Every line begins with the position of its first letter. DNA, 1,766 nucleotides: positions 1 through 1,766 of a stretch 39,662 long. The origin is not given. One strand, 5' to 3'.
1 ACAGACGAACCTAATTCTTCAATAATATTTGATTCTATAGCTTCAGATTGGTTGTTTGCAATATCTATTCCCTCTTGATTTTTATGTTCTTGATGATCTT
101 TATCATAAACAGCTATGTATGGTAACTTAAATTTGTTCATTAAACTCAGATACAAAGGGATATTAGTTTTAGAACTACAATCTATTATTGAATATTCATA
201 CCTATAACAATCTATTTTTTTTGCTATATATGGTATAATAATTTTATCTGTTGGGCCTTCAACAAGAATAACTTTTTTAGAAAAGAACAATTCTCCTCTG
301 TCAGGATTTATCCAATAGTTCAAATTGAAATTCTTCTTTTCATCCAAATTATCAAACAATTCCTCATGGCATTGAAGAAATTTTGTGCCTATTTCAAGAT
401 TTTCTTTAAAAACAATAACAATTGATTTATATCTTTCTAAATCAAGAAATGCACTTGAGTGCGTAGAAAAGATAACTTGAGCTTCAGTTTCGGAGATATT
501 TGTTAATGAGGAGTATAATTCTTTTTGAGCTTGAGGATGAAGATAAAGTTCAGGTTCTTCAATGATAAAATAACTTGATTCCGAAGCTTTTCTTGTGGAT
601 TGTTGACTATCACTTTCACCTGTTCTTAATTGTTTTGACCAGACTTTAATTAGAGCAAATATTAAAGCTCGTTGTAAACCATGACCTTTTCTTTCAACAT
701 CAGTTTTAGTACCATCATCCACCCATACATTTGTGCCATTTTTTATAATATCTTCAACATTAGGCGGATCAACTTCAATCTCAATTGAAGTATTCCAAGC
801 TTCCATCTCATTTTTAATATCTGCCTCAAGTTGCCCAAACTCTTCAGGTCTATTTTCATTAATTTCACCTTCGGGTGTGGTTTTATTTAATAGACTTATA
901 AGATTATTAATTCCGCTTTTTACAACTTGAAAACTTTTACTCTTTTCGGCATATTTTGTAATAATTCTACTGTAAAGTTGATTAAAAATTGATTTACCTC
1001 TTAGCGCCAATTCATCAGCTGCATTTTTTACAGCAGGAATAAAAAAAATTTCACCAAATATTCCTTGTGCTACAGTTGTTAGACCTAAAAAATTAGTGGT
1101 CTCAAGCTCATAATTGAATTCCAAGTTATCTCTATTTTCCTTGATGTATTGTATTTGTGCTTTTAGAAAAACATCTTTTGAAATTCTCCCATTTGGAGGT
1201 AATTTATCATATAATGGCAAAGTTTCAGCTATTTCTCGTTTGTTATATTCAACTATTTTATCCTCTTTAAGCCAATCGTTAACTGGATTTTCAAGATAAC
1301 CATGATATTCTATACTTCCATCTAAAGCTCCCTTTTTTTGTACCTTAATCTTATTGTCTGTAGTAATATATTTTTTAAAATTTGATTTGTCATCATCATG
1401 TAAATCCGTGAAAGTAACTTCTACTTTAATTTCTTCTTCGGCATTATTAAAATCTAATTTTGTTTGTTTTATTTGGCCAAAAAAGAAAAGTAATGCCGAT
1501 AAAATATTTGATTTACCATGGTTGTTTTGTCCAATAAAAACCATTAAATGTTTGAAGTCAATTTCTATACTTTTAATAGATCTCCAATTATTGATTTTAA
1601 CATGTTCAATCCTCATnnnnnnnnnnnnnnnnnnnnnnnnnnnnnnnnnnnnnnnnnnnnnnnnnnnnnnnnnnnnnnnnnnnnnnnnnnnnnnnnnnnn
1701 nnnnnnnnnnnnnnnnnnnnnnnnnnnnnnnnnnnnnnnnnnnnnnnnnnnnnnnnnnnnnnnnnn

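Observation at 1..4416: Five-gene accessory operon pairing an OLD-family nuclease with a Schlafen-like AlbA_2/HATPase_c_4 protein and two KTSC domains: a candidate undescribed defence system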

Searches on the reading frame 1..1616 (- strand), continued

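Call 34: find_encoding_contigs(protein=P0336, flank=10000, max_places=3)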
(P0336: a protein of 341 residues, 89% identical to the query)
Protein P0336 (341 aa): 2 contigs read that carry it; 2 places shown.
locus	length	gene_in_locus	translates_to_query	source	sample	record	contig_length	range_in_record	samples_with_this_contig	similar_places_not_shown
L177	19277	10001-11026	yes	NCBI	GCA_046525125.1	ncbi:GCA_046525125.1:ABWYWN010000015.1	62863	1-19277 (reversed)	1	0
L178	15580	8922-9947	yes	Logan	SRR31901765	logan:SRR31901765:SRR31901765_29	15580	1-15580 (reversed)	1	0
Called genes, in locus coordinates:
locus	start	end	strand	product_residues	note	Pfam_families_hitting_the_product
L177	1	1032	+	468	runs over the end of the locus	PF00437:T2SSE, PF13191:AAA_16 (weak)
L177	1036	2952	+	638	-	PF07660:STN (faint), PF03958:Secretin_N (faint), PF00263:Secretin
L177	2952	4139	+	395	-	-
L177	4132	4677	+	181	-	-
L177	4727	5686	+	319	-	PF00041:fn3 (faint), PF25788:Ig_Rha78A_N (faint)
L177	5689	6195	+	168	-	-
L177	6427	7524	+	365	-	PF13784:Fic_N, PF02661:Fic, PF21248:SoFic-like_C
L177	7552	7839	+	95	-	-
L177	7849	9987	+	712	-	PF13166:AAA_13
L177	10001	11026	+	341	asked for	-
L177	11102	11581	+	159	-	PF18962:Por_Secre_tail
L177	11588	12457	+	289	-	PF07603:Lcl_C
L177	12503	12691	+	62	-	PF22296:bAvd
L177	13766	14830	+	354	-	PF00078:RVT_1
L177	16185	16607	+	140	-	PF22105:DUF6943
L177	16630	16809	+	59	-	-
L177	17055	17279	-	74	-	-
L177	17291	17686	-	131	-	PF18925:DUF5675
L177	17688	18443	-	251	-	-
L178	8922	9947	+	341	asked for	-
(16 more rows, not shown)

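Call 36: search_protein_families(library=pfam, proteins=[P0301, L177:7552-7839:+, L176:7817-8035:+], max_evalue=0.01)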
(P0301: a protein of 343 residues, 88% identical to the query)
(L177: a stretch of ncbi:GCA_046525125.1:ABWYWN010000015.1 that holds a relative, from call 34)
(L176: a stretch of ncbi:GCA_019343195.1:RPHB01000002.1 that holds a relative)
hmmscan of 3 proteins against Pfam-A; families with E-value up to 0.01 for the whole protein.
P0301 (343 aa): 1 family
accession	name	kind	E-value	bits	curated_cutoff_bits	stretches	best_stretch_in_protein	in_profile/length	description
PF24608.2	PDDEXK_15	-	7.3e-05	23.2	27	1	89-198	2-103/164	Phage putative PDDEXK endonuclease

L177:7552-7839:+ (95 aa): 0 families

L176:7817-8035:+ (72 aa): 0 families

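Call 46: search_protein_representatives(protein=P0255)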
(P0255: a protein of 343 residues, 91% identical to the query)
Query: 343 residues. Proteins with E-value up to 0.001 (for the whole library): 284; up to 1e-10: 180; up to 1e-30: 67. The best 150 are listed.
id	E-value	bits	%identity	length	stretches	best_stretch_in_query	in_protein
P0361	1.3e-124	432.0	67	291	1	53-343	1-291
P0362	7.6e-119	413.1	54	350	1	3-342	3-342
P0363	4.7e-112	390.7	53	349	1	4-337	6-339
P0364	5.5e-110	383.9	75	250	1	2-232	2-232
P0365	3.1e-99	348.6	47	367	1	5-341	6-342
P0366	3.2e-92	325.6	46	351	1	2-339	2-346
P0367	7.4e-86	304.7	82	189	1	1-173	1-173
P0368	1.1e-85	304.2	45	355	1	4-343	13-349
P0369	3.5e-82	292.6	45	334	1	3-329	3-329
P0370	2.6e-81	289.7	44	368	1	6-336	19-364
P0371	5.0e-80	285.5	44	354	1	4-339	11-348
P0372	1.7e-79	283.8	43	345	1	4-333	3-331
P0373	1.8e-79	283.7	44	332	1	2-327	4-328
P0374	2.3e-79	283.4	64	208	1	81-279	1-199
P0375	3.1e-79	282.9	46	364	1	11-341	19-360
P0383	8.6e-66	238.8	36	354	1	4-341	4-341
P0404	8.3e-40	153.5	32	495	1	11-339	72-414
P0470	1.5e-19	86.9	31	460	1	38-334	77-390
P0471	2.5e-19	86.2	31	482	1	34-290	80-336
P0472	2.9e-19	86.0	33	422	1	17-324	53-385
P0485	1.9e-17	80.1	26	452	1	18-296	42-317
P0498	1.8e-15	73.5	27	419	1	23-280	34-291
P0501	3.0e-15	72.8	26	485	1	31-307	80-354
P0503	7.4e-15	71.5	28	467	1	30-292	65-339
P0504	1.5e-14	70.5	27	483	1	17-324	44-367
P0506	5.0e-14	68.8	27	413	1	41-298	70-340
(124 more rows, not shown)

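Call 52: predict_structure(alignment_id=A3)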
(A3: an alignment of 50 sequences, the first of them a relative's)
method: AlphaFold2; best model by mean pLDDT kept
length: 343 residues; sequences in the alignment: 50
mean_pLDDT: 87.2   pTM: 0.58
mean pLDDT of the five models: 87.2, 86.0, 85.9, 84.8, 81.5
residues with pLDDT >= 90: 204; 70-90: 95; 50-70: 37; < 50: 7
segments of 3 or more residues with pLDDT < 50: 85-90
pLDDT, mean of each block of 10 residues (from residue 1): 82 89 88 89 79 65 64 68 51 81 97 97 91 96 95 90 77 89 94 95 93 94 94 98 85 80 87 94 95 95 94 93 93 94 91
secondary structure, 60 per line:
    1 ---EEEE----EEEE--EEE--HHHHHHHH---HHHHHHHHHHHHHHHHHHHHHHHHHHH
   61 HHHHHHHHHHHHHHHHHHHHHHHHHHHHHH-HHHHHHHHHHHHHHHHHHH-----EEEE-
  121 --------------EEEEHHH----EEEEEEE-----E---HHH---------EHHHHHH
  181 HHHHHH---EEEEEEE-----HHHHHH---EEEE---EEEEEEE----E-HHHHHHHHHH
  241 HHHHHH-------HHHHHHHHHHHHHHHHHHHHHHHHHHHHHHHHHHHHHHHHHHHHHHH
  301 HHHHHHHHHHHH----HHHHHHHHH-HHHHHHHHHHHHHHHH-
elements in order: E4-7 E12-15 E18-20 H23-30 H34-90 H92-110 E116-119 E135-138 E146-152 H175-186 E190-196 H202-207 E211-214 E218-224 H231-246 H254-312 H317-325 H327-342

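Call 56: fold_search(model_id=the predicted structure, library=pdb)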
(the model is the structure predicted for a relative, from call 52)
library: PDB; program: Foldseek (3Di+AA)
matches with E <= 10: 141; with E <= 0.001: 0
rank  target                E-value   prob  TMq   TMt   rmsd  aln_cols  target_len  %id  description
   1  6p4w_B                1.5e-01  0.75  0.23  0.22   4.6       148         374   11  XPB helicase in a complex with truncated Bax1 from Sulfurisphaera tokodaii at 2.96 Angstrom resolution (released 2020-06-03)
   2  1wtd_B                5.0e-01  0.10  0.17  0.21  24.1       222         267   10  Crystal structure of type II restrcition endonuclease, EcoO109I DNA-free form (released 2004-12-14)
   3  8vc9_B                5.6e-01  0.30  0.20  0.19  16.5       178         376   14  Hybrid response regulator LvrB from Leptospira / phosphorylated REC form (released 2024-12-18)
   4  8vc9_C                6.4e-01  0.23  0.19  0.18  16.7       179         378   15  Hybrid response regulator LvrB from Leptospira / phosphorylated REC form (released 2024-12-18)
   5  7edb_A                6.4e-01  0.21  0.21  0.21  16.8       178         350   14  EcoT38I restriction endonuclease complexed with DNA (released 2022-03-16)
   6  6ut7_G                6.8e-01  0.25  0.22  0.18   8.1       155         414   13  Fitted model for the tetradecameric assembly of Thermococcus gammatolerans McrB AAA+ hexamers with bound McrC (released 2020-10-21)
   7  8rr1_E                8.6e-01  0.07  0.15  0.10  11.9       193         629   11  Human mitochondrial RNase Z complex with ELAC2-D550N catalytic mutant and tRNA-Tyr precursor (Composite model) (released 2025-01-08)
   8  6ut6_C                8.6e-01  0.06  0.13  0.15  11.2       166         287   13  Cryo-EM structure of the Escherichia coli McrBC complex (released 2020-10-21)
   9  1az4_B                9.2e-01  0.10  0.12  0.18   9.3        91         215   14  ECORV ENDONUCLEASE, UNLIGANDED, FORM B, T93A MUTANT (released 1998-05-27)
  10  1az4_A                9.2e-01  0.08  0.14  0.23  13.7       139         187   10  ECORV ENDONUCLEASE, UNLIGANDED, FORM B, T93A MUTANT (released 1998-05-27)
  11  3g1p_A                9.7e-01  0.07  0.15  0.19   6.8       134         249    7  Crystals structure of PhnP from E.coli K-12 (released 2009-03-03)
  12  1bsu_A                1.0e+00  0.10  0.14  0.19   8.7       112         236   11  STRUCTURAL AND ENERGETIC ORIGINS OF INDIRECT READOUT IN SITE-SPECIFIC DNA CLEAVAGE BY A RESTRICTION ENDONUCLEASE (released 1998-09-09)
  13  5h61_B                1.0e+00  0.05  0.12  0.14  21.7       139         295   17  Structure of Transferase mutant-C23S,C199S (released 2017-12-27)
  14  2we9_A                1.2e+00  0.13  0.16  0.25   6.8        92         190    8  Crystal structure of Rv0371c from Mycobacterium tuberculosis H37Rv (released 2010-04-07)
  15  4dap                  1.2e+00  0.13  0.22  0.30   8.2       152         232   15  The structure of Escherichia coli SfsA (released 2013-08-14)
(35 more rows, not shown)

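Call 67: find_encoding_contigs(protein=P0383, flank=8000, max_places=4)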
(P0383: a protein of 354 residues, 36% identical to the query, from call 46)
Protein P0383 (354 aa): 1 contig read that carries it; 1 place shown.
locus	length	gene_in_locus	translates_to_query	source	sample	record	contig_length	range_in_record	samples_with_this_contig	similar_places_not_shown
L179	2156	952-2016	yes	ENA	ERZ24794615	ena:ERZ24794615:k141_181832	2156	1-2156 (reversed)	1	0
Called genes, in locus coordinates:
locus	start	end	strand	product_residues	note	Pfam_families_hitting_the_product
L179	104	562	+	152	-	-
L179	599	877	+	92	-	-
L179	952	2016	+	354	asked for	-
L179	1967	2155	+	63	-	?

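Call 68: find_encoding_contigs(protein=P0311, flank=10000, max_places=3)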
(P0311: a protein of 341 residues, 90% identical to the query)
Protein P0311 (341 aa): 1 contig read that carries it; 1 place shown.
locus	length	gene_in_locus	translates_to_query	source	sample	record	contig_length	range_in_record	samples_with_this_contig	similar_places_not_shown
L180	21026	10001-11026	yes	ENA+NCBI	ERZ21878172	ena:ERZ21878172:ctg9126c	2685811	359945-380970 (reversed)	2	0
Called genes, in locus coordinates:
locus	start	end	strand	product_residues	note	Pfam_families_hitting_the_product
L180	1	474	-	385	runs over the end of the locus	PF00465:Fe-ADH, PF13685:Fe-ADH_2 (weak), PF25137:ADH_Fe_C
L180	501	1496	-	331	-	PF00294:PfkB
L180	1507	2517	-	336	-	PF00710:Asparaginase, PF17763:Asparaginase_C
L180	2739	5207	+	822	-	PF13620:CarboxypepD_reg, PF13715:CarbopepD_reg_2, PF18939:DUF5686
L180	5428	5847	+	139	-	PF18291:HU-HIG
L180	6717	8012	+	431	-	PF13289:SIR2_2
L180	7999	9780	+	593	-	PF01580:FtsK_SpoIIIE (faint), PF01935:DUF87, PF10412:TrwB_AAD_bind (weak), PF12846:AAA_10 (faint), PF05872:HerA_C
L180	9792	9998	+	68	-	PF13619:KTSC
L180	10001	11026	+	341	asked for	-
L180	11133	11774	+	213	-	PF03781:FGE-sulfatase (weak)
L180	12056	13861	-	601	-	PF03577:Peptidase_C69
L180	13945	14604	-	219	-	PF00696:AA_kinase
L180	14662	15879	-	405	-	PF02547:Queuosine_synth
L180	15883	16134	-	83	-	PF02700:PurS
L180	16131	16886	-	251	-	PF01066:CDP-OH_P_transf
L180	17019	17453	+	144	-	-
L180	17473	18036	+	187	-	PF01765:RRF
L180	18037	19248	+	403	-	PF01041:DegT_DnrJ_EryC1, PF01053:Cys_Met_Meta_PP (faint), PF01041:DegT_DnrJ_EryC1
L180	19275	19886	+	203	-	PF02397:Bac_transf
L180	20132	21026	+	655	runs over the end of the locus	PF07693:KAP_NTPase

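Call 69: search_protein_families(library=ncbifam, proteins=[P0255, window:1-1616:-, L176:7817-8035:+], max_evalue=0.001)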
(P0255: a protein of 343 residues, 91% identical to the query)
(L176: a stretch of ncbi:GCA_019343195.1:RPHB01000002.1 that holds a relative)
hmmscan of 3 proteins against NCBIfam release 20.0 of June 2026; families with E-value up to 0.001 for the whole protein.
P0255 (343 aa): 0 families

window:1-1616:- (538 aa): 5 families
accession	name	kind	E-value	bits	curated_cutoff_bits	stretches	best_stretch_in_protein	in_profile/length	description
NF038234.1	retron_eff_Eco8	equivalog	1.1e-20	73.8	250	2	1-84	1-83/679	retron Eco8 family effector endonuclease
NF047739.1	antiphage_MADS3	equivalog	3.3e-13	49.6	420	2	346-404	336-392/427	methylation-associated defense system AAA family ATPase MAD3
NF041760.1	PtuA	equivalog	1.1e-09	37.7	500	1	2-51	51-101/524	retron Ec78 anti-phage system effector ATPase PtuA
TIGR00611.2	recf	equivalog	3.9e-07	29.6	172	1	3-85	1-88/339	DNA replication/repair protein RecF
NF003034.1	PRK03918.1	equivalog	3e-06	25.5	700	1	1-84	1-90/878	DNA double-strand break repair ATPase Rad50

L176:7817-8035:+ (72 aa): 0 families

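Call 79: search_dna_similar(query=P0255, collection=plasmids, mode=protein, max_rows=20)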
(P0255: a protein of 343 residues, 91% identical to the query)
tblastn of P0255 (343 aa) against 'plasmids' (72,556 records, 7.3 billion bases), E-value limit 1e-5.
Records with a match: 1; places in all: 1; records where one place covers at least 80% of the query: 1.
Best place of each record, by identity: 60-80% 1.
By first word of the organism name: Paracoccus 1.
By predicted mobility (MOB-suite, as given by PLSDB): mobilizable 1.
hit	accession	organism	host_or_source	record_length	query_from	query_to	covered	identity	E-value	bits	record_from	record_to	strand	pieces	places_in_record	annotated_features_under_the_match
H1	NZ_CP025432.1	Paracoccus zhejiangensis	single cell,sludge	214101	1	343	100%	62.4%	1e-148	469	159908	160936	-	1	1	hypothetical protein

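Call 80: search_dna_similar(query=P0255, collection=phages, mode=protein, max_rows=10)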
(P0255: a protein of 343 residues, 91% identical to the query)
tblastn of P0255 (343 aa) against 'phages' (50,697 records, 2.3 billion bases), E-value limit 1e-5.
No match.

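Call 81: get_annotated_region(hit=H1, flank=9000)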
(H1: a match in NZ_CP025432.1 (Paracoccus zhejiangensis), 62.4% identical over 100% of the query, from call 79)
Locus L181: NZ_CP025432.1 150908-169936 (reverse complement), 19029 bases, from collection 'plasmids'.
description: Paracoccus zhejiangensis strain J6 plasmid pPZ02, complete sequence
organism: Paracoccus zhejiangensis (NCBI taxid 1077935)
taxonomy: Bacteria; Pseudomonadota; Alphaproteobacteria; Rhodobacterales; Paracoccaceae; Paracoccus; Paracoccus zhejiangensis
host: -; source: single cell,sludge; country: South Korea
typing (MOB-suite, as given by PLSDB): mobilizable; replicon rep_cluster_517; relaxase MOBP
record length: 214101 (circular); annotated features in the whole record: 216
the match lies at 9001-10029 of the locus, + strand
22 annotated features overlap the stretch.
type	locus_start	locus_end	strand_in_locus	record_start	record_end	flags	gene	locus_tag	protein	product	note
CDS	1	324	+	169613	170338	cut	-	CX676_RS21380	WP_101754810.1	WYL domain-containing protein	-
CDS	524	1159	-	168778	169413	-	-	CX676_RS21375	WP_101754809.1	hypothetical protein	-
CDS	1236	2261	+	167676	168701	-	-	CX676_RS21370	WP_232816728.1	ADP-ribosylglycohydrolase family protein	-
CDS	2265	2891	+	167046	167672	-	-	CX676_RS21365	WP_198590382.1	uracil-DNA glycosylase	-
CDS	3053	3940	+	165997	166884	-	-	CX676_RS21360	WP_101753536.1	site-specific integrase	-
CDS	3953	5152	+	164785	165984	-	-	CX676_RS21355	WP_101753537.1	IS91 family transposase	-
CDS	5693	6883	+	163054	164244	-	-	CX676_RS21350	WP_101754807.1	SIR2 family protein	-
CDS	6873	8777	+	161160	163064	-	-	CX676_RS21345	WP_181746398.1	DUF87 domain-containing protein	-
CDS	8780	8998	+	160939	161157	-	-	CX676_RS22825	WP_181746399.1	KTSC domain-containing protein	-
CDS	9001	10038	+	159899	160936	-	-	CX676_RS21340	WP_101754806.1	hypothetical protein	-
CDS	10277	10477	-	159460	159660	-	-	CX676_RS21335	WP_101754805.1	hypothetical protein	-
CDS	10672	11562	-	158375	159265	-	-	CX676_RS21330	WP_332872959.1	zincin-like metallopeptidase domain-containing protein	-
CDS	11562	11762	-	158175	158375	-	-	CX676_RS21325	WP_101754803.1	hypothetical protein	-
CDS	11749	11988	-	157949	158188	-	-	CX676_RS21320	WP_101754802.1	hypothetical protein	-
CDS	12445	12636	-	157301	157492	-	-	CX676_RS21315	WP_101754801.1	hypothetical protein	-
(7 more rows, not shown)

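Call 87: find_related_loci(query=P0255, collection=viral_contigs, flank=9000)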
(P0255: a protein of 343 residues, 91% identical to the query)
Query P0255 (343 aa) in viral_contigs; peptide patterns used: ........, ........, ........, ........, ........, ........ (x = any residue, [..] = any of these).
13 stretches matched a pattern; 2 encode a relative of the query (tblastn E <= 1e-3); 2 distinct loci.
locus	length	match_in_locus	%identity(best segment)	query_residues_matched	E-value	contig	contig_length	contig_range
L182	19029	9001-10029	61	1-343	5e-148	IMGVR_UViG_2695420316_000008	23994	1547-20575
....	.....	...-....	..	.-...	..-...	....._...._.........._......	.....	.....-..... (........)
